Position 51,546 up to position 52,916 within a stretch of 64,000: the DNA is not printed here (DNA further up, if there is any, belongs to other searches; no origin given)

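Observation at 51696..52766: Octaheme cytochrome with atypical lipobox and Cys-rich, heme-free C-terminal module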

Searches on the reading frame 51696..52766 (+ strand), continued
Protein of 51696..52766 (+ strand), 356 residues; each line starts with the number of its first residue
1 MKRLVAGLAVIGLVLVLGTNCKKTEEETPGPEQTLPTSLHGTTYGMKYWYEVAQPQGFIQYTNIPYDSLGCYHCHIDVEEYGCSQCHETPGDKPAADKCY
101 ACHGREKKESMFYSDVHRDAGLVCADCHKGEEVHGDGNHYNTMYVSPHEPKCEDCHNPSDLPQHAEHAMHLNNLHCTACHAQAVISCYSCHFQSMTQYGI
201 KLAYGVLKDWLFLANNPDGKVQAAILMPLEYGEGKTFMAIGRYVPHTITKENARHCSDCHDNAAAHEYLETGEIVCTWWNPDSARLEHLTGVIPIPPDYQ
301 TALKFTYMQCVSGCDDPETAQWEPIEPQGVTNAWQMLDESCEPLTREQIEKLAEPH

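Call 57: search_protein_families(library=pfam, proteins=[L005:28-1311:+, L005:2386-3285:+, L005:3282-4541:+, L005:4563-5834:+, L005:7048-7548:+, L005:7602-8390:+, L005:8626-9645:-, L005:10194-12350:+], max_evalue=0.001)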
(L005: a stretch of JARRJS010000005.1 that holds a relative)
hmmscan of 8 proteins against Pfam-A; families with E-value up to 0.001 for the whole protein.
L005:28-1311:+ (427 aa): 13 families
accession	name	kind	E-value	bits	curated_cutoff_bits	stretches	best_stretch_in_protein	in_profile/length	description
PF00158.32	Sigma54_activat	-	4.9e-68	228.5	20.2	1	116-281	2-167/168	Sigma-54 interaction domain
PF25601.1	AAA_lid_14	-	9.1e-24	83.5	27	1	287-366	1-80/87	AAA+ ATPase lid domain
PF14532.12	Sigma54_activ_2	-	2.1e-17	64.1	25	1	122-286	7-138/138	Sigma-54 interaction domain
PF02954.25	HTH_8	-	3.4e-13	49.5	22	1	373-412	2-41/42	Bacterial regulatory protein, Fis family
PF13426.13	PAS_9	-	2.2e-11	44.4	27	1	7-97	13-102/103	PAS domain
PF08448.16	PAS_4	-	3.8e-09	37.2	23.1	1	2-98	12-107/110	PAS fold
PF07728.20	AAA_5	-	2.2e-06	28.2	22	1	139-257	2-123/139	AAA domain (dynein-related subfamily)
PF00989.32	PAS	-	3.5e-06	27.4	22.6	1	4-95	20-112/113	PAS fold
PF07724.20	AAA_2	-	1.1e-05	25.9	27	1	137-263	4-131/166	AAA domain (Cdc48 subfamily)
PF01078.27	Mg_chelatase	-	6.4e-05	22.9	20.3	0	194-234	93-133/207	Magnesium chelatase, subunit ChlI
PF13556.12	HTH_30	-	0.00016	21.8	27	1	382-413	5-36/59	PucR C-terminal helix-turn-helix domain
PF18024.7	HTH_50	-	0.0005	20.1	27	0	371-415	6-49/50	Helix-turn-helix domain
PF00004.35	AAA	-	0.00072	20.4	21.2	0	139-257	1-110/131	ATPase family associated with various cellular activities (AAA)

L005:2386-3285:+ (299 aa): 8 families
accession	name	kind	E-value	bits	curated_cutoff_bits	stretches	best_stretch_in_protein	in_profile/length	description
PF13247.11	Fer4_11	-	7.6e-22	77.8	26.2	1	103-196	7-100/100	4Fe-4S dicluster domain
PF12838.12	Fer4_7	-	5.9e-09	36.7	27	0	105-152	1-52/52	4Fe-4S dicluster domain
PF13237.11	Fer4_10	-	3.9e-08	33.5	25.5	1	135-187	6-53/53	4Fe-4S dicluster domain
PF00037.32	Fer4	-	7.9e-08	32.2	21.1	1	131-153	1-23/24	4Fe-4S binding domain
PF12837.12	Fer4_6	-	3.6e-07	30.3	25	2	45-63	3-21/24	4Fe-4S binding domain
PF12797.12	Fer4_2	-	1.1e-06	28.7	24.5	2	131-150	3-22/22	4Fe-4S binding domain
PF13187.11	Fer4_9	-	4e-06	27.2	27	0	137-190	1-51/52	4Fe-4S dicluster domain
PF14697.11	Fer4_21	-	1.4e-05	25.6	35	0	104-150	6-53/59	4Fe-4S dicluster domain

L005:3282-4541:+ (419 aa): 1 family
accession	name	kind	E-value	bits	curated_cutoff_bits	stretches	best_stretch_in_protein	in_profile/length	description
PF03916.19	NrfD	-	4.9e-13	49.8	25.8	1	64-354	4-303/313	Polysulphide reductase, NrfD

L005:4563-5834:+ (423 aa): 1 family
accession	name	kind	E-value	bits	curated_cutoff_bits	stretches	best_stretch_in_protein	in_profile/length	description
PF01597.25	GCV_H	-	4.7e-42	143.2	22.2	2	59-176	3-119/122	Glycine cleavage H-protein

L005:7048-7548:+ (166 aa): 0 families

L005:7602-8390:+ (262 aa): 0 families

L005:8626-9645:- (339 aa): 0 families

L005:10194-12350:+ (718 aa): 1 family
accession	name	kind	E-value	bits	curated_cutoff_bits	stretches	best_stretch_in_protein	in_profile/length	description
PF01937.24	ARMT1-like_dom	-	5.9e-65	219.9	25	1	434-706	4-311/311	Damage-control phosphatase ARMT1-like domain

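Call 77: search_protein_families(library=ncbifam, proteins=[window:51696-52763:+, P0014], max_evalue=10)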
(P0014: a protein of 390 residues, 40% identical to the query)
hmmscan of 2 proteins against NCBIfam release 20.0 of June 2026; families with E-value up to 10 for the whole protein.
window:51696-52763:+ (356 aa): 6 families
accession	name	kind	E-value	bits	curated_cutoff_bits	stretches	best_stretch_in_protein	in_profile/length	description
NF040943.1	cytoc3_ExtM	equivalog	6.5e-08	31.3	800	2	111-164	255-308/599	selenite/tellurite reduction operon c-type cytochrome ExtM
NF040968.1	FeS_ExtO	equivalog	1.7e-06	27.1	200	2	113-201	173-252/416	selenite/tellurite reduction operon b-type cytochrome iron-sulfur cluster-binding subunit ExtO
NF040967.1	cytc_ExtN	equivalog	5.3e-06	25.5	200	2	114-196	174-247/415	selenite/tellurite reduction operon c-type cytochrome ExtN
TIGR03508.1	decahem_SO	subfamily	0.0038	16.7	192.2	1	96-181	70-151/258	DmsE family decaheme c-type cytochrome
TIGR04257.1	nanowire_3heme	domain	0.015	15.5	40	1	106-159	9-61/75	c(7)-type cytochrome triheme domain-containing protein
NF008659.0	PRK11659.1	equivalog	3.9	7.1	184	1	80-181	46-143/188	cytochrome c nitrite reductase pentaheme subunit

P0014 (390 aa): 12 families
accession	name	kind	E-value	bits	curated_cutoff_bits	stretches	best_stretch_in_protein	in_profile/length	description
NF040943.1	cytoc3_ExtM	equivalog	1.1e-10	40.5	800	3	148-198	257-304/599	selenite/tellurite reduction operon c-type cytochrome ExtM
TIGR03508.1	decahem_SO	subfamily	4.9e-06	26.2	192.2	2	130-216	70-151/258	DmsE family decaheme c-type cytochrome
NF058595.1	invert_tail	domain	0.043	14.2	37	1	5-41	52-86/113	lipo-invert putative C-terminal anchoring domain-containing protein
NF049875.1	NetB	exception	0.073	12.9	380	2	93-167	102-173/211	Nrf-like electron transfer protein NetB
NF010782.0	PRK14185.1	equivalog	0.1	11.9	507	1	244-292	159-207/293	bifunctional methylenetetrahydrofolate dehydrogenase/methenyltetrahydrofolate cyclohydrolase FolD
TIGR03146.1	cyt_nit_nrfB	equivalog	0.21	11.9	166.6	1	267-310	64-107/145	cytochrome c nitrite reductase pentaheme subunit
NF038038.1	cytoc_DsrJ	equivalog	0.32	11.3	100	1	285-302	99-116/121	sulfate reduction electron transfer complex DsrMKJOP subunit DsrJ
NF045722.1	c3_cytochr_TmcA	equivalog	0.46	10.4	114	2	91-137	80-124/125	acidic tetraheme cytochrome c3 TmcA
NF045774.1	cytochro_C551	exception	0.76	9.8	118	1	12-31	6-25/110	cytochrome c551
NF008659.0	PRK11659.1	equivalog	1.2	8.8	184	2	127-216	43-143/188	cytochrome c nitrite reductase pentaheme subunit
TIGR04257.1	nanowire_3heme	domain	1.7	8.9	40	1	281-303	17-39/75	c(7)-type cytochrome triheme domain-containing protein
TIGR01904.2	GSu_C4xC__C2xCH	domain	1.9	8.3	27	3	161-202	27-65/73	CxxxxCH/CxxCH domain c-type cytochrome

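Call 86: find_encoding_contigs(protein=window:51696-52766:+, flank=1000, max_places=6)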
Protein window:51696-52766:+ (356 aa): 2 contigs read that carry it; 1 place shown.
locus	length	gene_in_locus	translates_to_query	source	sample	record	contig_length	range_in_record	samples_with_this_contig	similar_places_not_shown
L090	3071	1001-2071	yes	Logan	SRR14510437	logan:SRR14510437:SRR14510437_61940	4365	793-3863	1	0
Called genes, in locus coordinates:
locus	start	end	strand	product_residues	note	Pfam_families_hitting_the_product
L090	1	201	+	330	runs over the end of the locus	?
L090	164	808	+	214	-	PF01121:CoaE, PF13238:AAA_18 (faint)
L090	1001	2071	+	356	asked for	-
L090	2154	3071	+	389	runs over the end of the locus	-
